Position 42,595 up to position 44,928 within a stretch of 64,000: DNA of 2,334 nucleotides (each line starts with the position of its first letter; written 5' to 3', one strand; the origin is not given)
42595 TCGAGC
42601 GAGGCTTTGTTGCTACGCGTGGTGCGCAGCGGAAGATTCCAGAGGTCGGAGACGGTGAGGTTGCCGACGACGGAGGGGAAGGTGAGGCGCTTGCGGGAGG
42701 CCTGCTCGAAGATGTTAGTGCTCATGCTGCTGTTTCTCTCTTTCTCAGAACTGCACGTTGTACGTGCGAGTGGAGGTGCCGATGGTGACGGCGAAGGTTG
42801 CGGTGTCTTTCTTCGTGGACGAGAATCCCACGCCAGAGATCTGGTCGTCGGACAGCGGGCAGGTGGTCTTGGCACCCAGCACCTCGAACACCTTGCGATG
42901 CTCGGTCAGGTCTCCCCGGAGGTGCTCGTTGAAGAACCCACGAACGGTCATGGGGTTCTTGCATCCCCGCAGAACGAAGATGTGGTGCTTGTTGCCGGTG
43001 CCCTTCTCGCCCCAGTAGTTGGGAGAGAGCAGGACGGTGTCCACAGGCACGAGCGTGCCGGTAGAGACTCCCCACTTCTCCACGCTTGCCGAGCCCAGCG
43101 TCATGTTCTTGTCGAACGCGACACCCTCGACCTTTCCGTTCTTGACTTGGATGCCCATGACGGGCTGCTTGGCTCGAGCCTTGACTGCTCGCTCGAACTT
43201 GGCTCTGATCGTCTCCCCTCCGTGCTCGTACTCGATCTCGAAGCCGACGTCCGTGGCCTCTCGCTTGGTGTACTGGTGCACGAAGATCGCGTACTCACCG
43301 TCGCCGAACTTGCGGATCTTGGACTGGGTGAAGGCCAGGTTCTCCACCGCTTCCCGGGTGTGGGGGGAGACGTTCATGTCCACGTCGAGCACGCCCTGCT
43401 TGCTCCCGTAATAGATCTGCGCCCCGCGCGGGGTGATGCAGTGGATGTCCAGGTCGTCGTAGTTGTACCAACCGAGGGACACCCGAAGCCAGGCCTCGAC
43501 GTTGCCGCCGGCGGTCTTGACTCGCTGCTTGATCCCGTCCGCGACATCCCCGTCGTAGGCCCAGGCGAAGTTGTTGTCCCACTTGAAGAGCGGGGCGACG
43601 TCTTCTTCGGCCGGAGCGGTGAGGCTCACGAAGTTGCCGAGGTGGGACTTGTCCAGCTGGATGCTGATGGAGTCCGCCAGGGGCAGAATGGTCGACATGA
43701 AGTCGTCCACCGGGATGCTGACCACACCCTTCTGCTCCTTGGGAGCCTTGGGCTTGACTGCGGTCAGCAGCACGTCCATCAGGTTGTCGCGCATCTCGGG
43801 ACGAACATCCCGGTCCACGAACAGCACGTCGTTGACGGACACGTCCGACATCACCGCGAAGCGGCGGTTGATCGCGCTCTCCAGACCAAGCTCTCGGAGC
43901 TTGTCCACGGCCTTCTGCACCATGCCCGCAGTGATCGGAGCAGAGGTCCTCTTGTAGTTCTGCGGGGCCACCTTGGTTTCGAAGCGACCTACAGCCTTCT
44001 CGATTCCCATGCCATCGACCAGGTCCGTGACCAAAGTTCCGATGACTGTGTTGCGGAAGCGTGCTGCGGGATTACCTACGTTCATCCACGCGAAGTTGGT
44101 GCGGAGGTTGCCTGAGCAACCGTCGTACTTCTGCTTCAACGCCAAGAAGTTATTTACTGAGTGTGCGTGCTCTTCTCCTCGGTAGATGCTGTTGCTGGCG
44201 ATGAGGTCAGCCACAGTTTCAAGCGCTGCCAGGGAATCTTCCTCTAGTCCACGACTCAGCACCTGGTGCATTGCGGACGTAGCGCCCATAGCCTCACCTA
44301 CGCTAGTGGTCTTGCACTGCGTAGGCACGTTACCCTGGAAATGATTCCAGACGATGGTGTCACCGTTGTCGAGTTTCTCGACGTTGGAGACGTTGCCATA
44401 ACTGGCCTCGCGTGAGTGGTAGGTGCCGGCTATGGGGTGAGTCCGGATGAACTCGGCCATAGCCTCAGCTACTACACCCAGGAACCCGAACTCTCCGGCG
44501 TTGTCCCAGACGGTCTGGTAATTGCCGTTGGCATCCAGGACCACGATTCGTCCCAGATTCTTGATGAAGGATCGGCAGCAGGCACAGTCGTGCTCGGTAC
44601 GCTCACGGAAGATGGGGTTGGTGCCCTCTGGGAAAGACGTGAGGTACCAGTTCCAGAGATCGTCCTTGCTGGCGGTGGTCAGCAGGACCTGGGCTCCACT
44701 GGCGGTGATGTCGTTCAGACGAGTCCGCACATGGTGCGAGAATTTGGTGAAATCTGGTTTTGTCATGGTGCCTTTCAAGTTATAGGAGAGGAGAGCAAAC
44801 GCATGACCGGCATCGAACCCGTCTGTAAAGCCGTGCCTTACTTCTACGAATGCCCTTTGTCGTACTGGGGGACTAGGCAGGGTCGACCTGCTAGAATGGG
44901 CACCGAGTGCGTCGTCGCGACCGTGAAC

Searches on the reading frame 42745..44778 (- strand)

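Call 9: search_protein_families(library=pfam, proteins=[window:42745-44778:-], max_evalue=0.01)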
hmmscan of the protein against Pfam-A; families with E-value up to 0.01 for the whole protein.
window:42745-44778:- (677 aa): 0 families

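Call 11: search_protein_families(library=phrogs, proteins=[window:42745-44778:-], max_evalue=0.001)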
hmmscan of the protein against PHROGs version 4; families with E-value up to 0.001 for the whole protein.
window:42745-44778:- (677 aa): 5 families
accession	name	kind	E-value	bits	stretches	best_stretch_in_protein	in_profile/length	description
phrog_1735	-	unknown function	3.7e-220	734.3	1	9-677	3-673/673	-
phrog_23228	-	unknown function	1.4e-114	384.5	1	211-677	4-472/472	-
phrog_25920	-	unknown function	2.1e-29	104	1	10-151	4-142/173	-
phrog_21434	-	unknown function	5.3e-29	101.5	1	9-94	3-86/93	-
phrog_38165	-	unknown function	3.5e-06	27.7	1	241-270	25-54/57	-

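Call 48: search_protein_families(library=ncbifam, proteins=[window:42745-44778:-], max_evalue=0.001)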
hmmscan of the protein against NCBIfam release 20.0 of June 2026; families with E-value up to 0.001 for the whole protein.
window:42745-44778:- (677 aa): 0 families
